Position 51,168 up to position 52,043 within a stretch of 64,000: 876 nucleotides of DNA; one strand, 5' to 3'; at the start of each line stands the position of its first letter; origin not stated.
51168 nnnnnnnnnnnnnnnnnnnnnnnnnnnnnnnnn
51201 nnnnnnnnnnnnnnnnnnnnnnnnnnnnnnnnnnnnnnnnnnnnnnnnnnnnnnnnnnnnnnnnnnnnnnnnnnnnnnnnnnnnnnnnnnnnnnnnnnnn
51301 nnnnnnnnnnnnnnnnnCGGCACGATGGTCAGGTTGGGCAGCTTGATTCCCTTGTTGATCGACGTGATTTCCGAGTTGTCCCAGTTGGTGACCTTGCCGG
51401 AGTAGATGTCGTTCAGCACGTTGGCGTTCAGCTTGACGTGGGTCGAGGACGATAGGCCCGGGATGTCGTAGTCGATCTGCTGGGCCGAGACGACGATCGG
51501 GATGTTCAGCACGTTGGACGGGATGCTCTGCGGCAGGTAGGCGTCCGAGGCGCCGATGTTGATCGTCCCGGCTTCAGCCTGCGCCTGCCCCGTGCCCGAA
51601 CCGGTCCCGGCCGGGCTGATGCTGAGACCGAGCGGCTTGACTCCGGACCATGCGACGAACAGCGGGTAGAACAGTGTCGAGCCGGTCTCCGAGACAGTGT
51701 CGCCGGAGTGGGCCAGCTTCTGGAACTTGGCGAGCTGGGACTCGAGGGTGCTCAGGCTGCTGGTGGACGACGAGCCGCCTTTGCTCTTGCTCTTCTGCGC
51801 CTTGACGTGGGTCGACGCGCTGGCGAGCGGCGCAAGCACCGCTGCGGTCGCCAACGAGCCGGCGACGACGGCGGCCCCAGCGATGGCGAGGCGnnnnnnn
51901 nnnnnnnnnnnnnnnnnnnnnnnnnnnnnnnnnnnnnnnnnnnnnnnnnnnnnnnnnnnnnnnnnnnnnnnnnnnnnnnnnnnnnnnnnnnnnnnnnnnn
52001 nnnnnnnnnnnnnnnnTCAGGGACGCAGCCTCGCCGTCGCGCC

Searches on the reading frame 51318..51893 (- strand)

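Call 69: search_protein_families(library=pfam, proteins=[window:51318-51893:-], max_evalue=0.01)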
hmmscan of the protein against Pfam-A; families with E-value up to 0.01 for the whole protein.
seq(192 aa): 1 family
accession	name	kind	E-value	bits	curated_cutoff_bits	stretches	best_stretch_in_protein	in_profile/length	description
PF12849.12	PBP_like_2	-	4.2e-06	27.2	27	1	63-177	8-126/267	PBP superfamily domain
